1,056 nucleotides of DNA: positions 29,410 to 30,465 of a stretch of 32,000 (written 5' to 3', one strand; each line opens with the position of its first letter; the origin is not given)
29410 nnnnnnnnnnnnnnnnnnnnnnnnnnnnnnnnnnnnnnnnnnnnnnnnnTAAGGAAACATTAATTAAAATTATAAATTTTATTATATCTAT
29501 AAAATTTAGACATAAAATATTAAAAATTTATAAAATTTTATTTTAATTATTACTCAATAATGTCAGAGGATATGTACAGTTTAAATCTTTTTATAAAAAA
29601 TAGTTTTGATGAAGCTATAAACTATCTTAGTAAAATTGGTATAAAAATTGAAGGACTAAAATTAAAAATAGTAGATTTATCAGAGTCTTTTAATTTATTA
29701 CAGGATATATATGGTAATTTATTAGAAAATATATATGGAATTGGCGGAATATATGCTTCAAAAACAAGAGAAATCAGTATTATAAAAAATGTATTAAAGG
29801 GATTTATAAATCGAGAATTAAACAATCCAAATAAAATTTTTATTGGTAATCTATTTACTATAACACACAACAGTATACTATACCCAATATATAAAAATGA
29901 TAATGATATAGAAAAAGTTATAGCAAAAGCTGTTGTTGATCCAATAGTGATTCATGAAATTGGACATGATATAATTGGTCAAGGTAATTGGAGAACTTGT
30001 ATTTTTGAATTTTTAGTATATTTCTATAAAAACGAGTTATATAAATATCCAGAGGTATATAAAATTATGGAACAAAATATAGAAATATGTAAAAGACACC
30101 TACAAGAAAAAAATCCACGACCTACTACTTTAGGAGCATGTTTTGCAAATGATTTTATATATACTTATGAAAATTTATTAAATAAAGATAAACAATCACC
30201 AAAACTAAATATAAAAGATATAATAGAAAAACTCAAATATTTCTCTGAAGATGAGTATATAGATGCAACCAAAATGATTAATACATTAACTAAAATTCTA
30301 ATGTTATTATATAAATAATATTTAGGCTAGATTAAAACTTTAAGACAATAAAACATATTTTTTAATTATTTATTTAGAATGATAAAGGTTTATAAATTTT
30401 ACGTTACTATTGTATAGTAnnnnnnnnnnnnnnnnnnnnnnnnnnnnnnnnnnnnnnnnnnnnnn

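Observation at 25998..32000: Island of three divergent HExxH orphan paralogues, a 476-aa orphan, VapB/broken VapC and a possible fourth metallopeptidase-like gene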

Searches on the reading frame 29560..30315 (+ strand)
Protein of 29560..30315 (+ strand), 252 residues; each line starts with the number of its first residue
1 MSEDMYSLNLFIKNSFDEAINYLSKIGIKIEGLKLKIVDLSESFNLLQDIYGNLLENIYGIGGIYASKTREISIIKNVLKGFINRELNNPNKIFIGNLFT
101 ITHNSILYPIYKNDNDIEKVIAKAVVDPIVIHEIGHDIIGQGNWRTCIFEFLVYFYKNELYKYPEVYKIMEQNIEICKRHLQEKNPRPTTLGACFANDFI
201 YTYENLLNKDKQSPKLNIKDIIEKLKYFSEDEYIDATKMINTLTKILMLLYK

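Call 5: search_protein_families(library=pfam, proteins=[window:29560-30315:+], max_evalue=1)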
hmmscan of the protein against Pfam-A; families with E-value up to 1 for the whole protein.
window:29560-30315:+ (252 aa): 2 families
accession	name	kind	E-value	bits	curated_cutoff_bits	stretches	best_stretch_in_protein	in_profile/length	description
PF22373.2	MG491_central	-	0.088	13.5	27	1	202-247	32-76/132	Organelle protein MG491, central domain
PF03342.19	Rhabdo_M1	-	0.1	12.6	27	1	173-244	16-82/220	Rhabdovirus M1 matrix protein (M1 polymerase-associated protein)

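Call 14: find_homologous_proteins(query=window:29560-30315:+, max_evalue=0.01)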
Query window:29560-30315:+ (252 aa): 229 proteins with E <= 0.01 among 848 candidates; the best 120 are listed.
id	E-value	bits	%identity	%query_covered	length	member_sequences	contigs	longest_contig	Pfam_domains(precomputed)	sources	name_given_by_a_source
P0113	7.0e-161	551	100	100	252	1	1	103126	-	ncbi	ncbi:MAG: hypothetical protein RXQ68_00910 [Candidatus Nanopusillus sp.]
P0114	3.5e-147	507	91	100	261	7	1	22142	-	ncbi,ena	-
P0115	7.6e-147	505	91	100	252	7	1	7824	-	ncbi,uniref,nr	ncbi:hypothetical protein DDW05_02560 [Candidatus Nanobsidianus stetteri]|uniref:Uncharacterized pro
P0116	2.3e-145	501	91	100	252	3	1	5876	-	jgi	jgi:hypothetical protein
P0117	2.3e-145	501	90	100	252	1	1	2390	-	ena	-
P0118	4.0e-145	500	90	100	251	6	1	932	-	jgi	-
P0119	7.4e-145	499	90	100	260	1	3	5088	-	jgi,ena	-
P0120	1.4e-144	498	90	100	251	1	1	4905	-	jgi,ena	-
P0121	1.6e-143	495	90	100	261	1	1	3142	-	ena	-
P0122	3.1e-143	494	89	100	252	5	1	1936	-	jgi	-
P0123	5.2e-143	493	90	100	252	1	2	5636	-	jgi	-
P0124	2.3e-142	491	88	100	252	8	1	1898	-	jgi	-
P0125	1.5e-141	488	88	100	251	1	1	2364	-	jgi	-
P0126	7.9e-141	486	88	100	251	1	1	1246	-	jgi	-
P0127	2.1e-140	484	88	100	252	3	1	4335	-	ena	-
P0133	2.4e-139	481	87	100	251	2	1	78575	-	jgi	jgi:hypothetical protein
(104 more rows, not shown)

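Call 16: find_encoding_contigs(protein=P0133, flank=10000, max_places=3)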
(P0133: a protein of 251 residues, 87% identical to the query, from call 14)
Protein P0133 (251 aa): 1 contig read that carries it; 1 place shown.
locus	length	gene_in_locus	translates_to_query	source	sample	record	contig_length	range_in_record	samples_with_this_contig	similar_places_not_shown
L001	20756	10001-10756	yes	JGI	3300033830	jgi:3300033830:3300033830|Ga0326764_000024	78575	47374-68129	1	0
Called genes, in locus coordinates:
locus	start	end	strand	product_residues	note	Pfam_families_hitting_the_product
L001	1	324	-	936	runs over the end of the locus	PF00133:tRNA-synt_1, PF09334:tRNA-synt_1g, PF13603:tRNA-synt_1_2, PF09334:tRNA-synt_1g, PF01406:tRNA-synt_1e (weak), PF08264:Anticodon_1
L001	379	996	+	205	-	PF01015:Ribosomal_S3Ae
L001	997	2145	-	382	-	PF17785:PUA_3 (weak), PF03602:Cons_hypoth95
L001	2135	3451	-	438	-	-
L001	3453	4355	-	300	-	-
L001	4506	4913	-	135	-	-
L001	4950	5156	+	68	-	PF21965:SAMP2 (weak), PF02597:ThiS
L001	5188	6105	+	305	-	PF01380:SIS (faint), PF10432:bact-PGI_C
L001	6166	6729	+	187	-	PF00857:Isochorismatase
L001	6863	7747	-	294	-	PF01061:ABC2_membrane, PF12698:ABC2_membrane_3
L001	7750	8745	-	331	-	PF00005:ABC_tran, PF13304:AAA_21 (weak), PF13732:DrrA1-3_C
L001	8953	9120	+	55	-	-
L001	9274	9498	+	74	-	-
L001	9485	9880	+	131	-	PF01850:PIN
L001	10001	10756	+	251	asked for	-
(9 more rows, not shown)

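Call 22: search_solved_structures(query=A2, max_evalue=10, show_alignments=2)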
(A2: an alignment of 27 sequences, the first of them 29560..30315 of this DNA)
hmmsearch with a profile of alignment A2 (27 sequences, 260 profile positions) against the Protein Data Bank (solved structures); distinct sequences matched with E-value up to 10: 1.
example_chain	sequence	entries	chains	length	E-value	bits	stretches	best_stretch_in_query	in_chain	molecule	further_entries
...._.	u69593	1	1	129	0.61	12.8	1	12-89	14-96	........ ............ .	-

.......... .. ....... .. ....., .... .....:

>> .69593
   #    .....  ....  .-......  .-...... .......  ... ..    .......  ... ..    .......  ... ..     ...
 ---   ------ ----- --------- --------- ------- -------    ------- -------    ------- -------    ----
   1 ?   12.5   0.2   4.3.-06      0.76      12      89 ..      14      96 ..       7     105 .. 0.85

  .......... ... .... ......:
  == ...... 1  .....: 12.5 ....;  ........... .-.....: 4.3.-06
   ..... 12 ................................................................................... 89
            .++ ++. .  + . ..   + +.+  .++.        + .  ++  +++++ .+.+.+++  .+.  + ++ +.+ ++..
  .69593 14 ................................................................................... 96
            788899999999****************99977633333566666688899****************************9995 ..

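Call 35: search_protein_families(library=ncbifam, proteins=[window:29560-30315:+], max_evalue=1)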
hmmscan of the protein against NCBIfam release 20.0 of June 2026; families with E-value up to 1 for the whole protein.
window:29560-30315:+ (252 aa): 0 families

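Call 36: predict_structure(alignment_id=A4)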
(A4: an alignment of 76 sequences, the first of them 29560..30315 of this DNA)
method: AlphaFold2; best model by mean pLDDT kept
length: 252 residues; sequences in the alignment: 76
mean_pLDDT: 89.2   pTM: 0.89
mean pLDDT of the five models: 89.2, 88.2, 88.0, 87.0, 85.2
residues with pLDDT >= 90: 183; 70-90: 45; 50-70: 22; < 50: 2
segments of 3 or more residues with pLDDT < 50: none
pLDDT, mean of each block of 10 residues (from residue 1): 70 97 96 92 72 55 90 92 92 90 95 80 95 96 94 96 93 97 93 97 90 79 92 92 96 78
secondary structure, 60 per line:
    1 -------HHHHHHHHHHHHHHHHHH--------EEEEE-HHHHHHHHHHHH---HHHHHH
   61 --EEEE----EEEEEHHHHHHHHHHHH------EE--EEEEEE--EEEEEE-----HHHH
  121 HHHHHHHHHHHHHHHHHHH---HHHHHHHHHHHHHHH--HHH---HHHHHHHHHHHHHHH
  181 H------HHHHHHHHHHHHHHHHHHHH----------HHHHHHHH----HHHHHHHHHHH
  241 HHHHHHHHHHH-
elements in order: H8-25 E34-38 H40-51 H55-60 E63-66 E71-75 H76-87 E98-103 E106-111 H117-139 H143-157 H166-181 H188-207 H218-225 H230-251
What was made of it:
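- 29560..30318 (+): O2: 252-aa HExxH protein (HEIGH 132-136) with invariant E150 on the next helix and conserved C177/C194. The AF2 model has pLDDT 89.2 and pTM 0.89, with five strands followed by helix 117-139 (HExxH) and helix 143-157 (E150) (call 36).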

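Call 41: fold_search(model_id=the predicted structure, library=pdb)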
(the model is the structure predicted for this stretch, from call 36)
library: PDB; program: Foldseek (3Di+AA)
matches with E <= 10: 215; with E <= 0.001: 0
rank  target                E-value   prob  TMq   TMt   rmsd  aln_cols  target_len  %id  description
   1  4pku                  5.9e-01  0.10  0.17  0.11  16.2       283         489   10  Anthrax toxin lethal factor with bound small molecule inhibitor 15 (released 2014-11-12)
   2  4pkt                  7.9e-01  0.10  0.19  0.12  15.6       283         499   10  Anthrax toxin lethal factor with bound small molecule inhibitor 13 (released 2014-11-12)
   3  5d1t                  8.2e-01  0.08  0.17  0.11  16.2       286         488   10  Anthrax toxin lethal factor with hydroxamic acid inhibitor (released 2015-11-11)
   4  9gbt_A                8.6e-01  0.20  0.18  0.22  16.1       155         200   12  De novo designed retro-aldolase 13 (RAD13) (released 2025-08-13)
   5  9h2a_B                9.1e-01  0.18  0.27  0.31  13.6       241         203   12  AcMNPV complete basal cap (released 2025-06-04)
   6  6qds_A                1.2e+00  0.08  0.20  0.21  16.7       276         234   13  Crystal structure of 14-3-3sigma in complex with a PAK6 pT99 phosphopeptide stabilized by semi-synthetic fusicoccane F (released 2020-01-29)
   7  4pkq                  1.2e+00  0.08  0.18  0.11  15.9       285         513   11  Anthrax toxin lethal factor with bound zinc (released 2014-11-12)
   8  8p0i_B                1.3e+00  0.35  0.42  0.16   7.8       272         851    8  Crystal structure of the open conformation of insulin-regulated aminopeptidase in complex with a small-MW inhibitor (released 2024-09-04)
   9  4bg6_A                1.3e+00  0.10  0.22  0.23  16.4       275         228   12  14-3-3 interaction with Rnd3 prenyl-phosphorylation motif (released 2013-05-29)
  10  4pks                  1.3e+00  0.07  0.17  0.11  16.3       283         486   10  Anthrax toxin lethal factor with bound small molecule inhibitor 11 (released 2014-11-12)
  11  7mwq_A                1.3e+00  0.10  0.18  0.21  14.8       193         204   10  Structure of De Novo designed beta sheet heterodimer LHD29A53/B53 (released 2022-01-19)
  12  1qja_B                1.3e+00  0.08  0.21  0.22  17.0       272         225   15  14-3-3 ZETA/PHOSPHOPEPTIDE COMPLEX (MODE 2) (released 1999-09-15)
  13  3e6y_A                1.4e+00  0.08  0.19  0.20  17.6       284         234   14  Structure of 14-3-3 in complex with the differentiation-inducing agent Cotylenin A (released 2009-03-10)
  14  5gop_B                1.4e+00  0.06  0.15  0.10  15.7       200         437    9  Crystal structure of alkaline invertase InvA from Anabaena sp. PCC 7120 complexed with sucrose (released 2016-11-02)
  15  4wf6                  1.4e+00  0.06  0.17  0.11  16.5       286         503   10  Anthrax toxin lethal factor with bound small molecule inhibitor MK-31 (released 2015-09-09)
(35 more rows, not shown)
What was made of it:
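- The best, though non-significant, Foldseek hits of O2 include three different HExxH zincins: anthrax lethal factor; IRAP, an M1 aminopeptidase (TM 0.42, probability 0.35); and DPP III (call 41).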

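Call 44: search_protein_representatives(alignment_id=A4)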
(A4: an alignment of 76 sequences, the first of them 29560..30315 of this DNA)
Query: 76 sequences, 289 profile positions. Proteins with E-value up to 0.001 (for the whole library): 40; up to 1e-10: 31; up to 1e-30: 15. The best 40 are listed.
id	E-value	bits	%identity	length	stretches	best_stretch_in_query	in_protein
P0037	3.1e-109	381.3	-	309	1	1-283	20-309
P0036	1.9e-98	345.9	-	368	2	74-283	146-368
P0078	1.3e-88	313.6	-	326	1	1-288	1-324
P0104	7.3e-82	291.4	-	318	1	1-274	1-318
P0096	6.9e-80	285.0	-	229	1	65-273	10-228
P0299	4.3e-67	243.0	-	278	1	11-288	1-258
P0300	4.8e-67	242.8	-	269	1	28-283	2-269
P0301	4.9e-67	242.8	-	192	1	104-285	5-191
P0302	1.2e-53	198.8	-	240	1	11-274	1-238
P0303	2.9e-48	181.2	-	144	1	158-287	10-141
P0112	6.5e-47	176.8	-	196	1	16-186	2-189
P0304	1.1e-46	176.0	-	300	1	9-274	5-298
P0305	9.0e-44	166.4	-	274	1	13-275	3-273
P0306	3.7e-41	157.9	-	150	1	123-282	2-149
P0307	5.0e-40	154.1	-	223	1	11-262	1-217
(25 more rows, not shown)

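Call 48: search_protein_families(library=pfam, alignment_id=A4, max_evalue=10)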
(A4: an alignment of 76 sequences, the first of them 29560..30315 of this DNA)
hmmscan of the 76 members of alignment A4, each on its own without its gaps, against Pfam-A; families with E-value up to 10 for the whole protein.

A. member 1, window:29560-30315:+ (252 aa): 2 families
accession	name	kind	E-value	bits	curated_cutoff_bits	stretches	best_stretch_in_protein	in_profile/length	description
PF22373.2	MG491_central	-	0.088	13.5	27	1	202-247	32-76/132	Organelle protein MG491, central domain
PF03342.19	Rhabdo_M1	-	0.1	12.6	27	1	173-244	16-82/220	Rhabdovirus M1 matrix protein (M1 polymerase-associated protein)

B. families by the number of members that match (of 76 scanned): 70 families (the first 25 are shown)
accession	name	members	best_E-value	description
PF12668.12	DUF3791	18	0.00042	Protein of unknown function (DUF3791)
PF10416.15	IBD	5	0.0049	Transcription-initiator DNA-binding domain IBD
PF19891.5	DUF6364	5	0.0053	Family of unknown function (DUF6364)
PF21937.1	Yop-YscD_ppl_2nd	5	0.012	YscD/CdsD-like Bon-like domain 2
PF00874.25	PRD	4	7e-05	PRD domain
PF02536.19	mTERF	4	0.012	mTERF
PF22373.2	MG491_central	4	0.088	Organelle protein MG491, central domain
PF04108.17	ATG17_like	3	0.018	Autophagy protein ATG17-like domain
PF02561.19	FliS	3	0.023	Flagellar protein FliS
PF17833.7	pre-PUA_NIP7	3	0.11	NIP7/UPF0113, pre-PUA domain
PF16454.10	PI3K_P85_iSH2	3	0.15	Phosphatidylinositol 3-kinase regulatory subunit P85 inter-SH2 domain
PF23010.2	RA_3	2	0.0033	PHLPP protein RA domain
PF13592.12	HTH_33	2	0.0037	Winged helix-turn helix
PF01978.25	TrmB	2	0.0083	Sugar-specific transcriptional regulator TrmB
PF04494.20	TFIID_NTD2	2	0.012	WD40 associated region in TFIID subunit, NTD2 domain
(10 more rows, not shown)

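Call 50: find_related_loci(query=A4, collection=genome_contigs, flank=10000)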
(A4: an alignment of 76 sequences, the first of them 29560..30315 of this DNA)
Query A4 (252 aa) in genome_contigs; peptide patterns used: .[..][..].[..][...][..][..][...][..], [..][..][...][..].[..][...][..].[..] (x = any residue, [..] = any of these).
284 stretches matched a pattern; 8 encode a relative of the query (tblastn E <= 1e-3); 8 distinct loci.
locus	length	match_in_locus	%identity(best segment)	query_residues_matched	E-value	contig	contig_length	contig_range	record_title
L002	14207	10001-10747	58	1-245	1e-86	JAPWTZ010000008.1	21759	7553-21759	MAG: Candidatus Nanopusillus sp. isolate RSNS15 scaffold_252_c2, whole genome shotgun sequence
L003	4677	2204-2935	59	1-245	2e-86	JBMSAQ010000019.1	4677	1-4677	MAG: Candidatus Nanopusillus sp. isolate Nanopusillus-CON-C-r01 Nanopusillus-CON-C-r01_k141_526937, whole genome shotgun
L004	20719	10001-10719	73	1-252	4e-84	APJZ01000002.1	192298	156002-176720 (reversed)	Candidatus Nanobsidianus stetteri Nst1_C2, whole genome shotgun sequence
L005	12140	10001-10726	58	1-245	2e-82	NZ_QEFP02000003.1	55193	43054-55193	Candidatus Nanobsidianus stetteri isolate SCGC AB-777_F03 Ga0188911_102, whole genome shotgun sequence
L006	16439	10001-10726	58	1-245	6e-82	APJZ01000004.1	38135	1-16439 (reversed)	Candidatus Nanobsidianus stetteri Nst1_C4, whole genome shotgun sequence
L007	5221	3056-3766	57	1-243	3e-79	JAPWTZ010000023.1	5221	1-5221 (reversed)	MAG: Candidatus Nanopusillus sp. isolate RSNS15 scaffold_3094_c1, whole genome shotgun sequence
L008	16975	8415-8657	77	172-252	2e-34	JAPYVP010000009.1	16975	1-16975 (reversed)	MAG: Candidatus Nanopusillus sp. isolate RSNP5 scaffold_528_c1, whole genome shotgun sequence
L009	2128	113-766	22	54-238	5e-7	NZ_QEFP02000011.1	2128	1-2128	Candidatus Nanobsidianus stetteri isolate SCGC AB-777_F03 Ga0188911_125, whole genome shotgun sequence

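Call 53: search_protein_families(library=padloc, proteins=[window:29560-30315:+], max_evalue=1)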
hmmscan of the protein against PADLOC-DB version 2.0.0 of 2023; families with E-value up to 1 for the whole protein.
window:29560-30315:+ (252 aa): 0 families

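Call 54: search_protein_families(library=phrogs, proteins=[window:29560-30315:+], max_evalue=1)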
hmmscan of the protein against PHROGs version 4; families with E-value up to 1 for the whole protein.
window:29560-30315:+ (252 aa): 1 family
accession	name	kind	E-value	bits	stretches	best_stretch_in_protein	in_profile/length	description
phrog_8579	-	unknown function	0.064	14.8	1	68-103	48-83/125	-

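Call 72: find_related_loci(query=A4, collection=viral_contigs, flank=5000)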
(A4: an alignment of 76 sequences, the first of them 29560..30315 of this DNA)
Query A4 (252 aa) in viral_contigs; peptide patterns used: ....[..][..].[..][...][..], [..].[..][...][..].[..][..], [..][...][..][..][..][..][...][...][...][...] (x = any residue, [..] = any of these).
600 stretches matched a pattern, but none encodes a relative of the query by tblastn (E <= 1e-3).
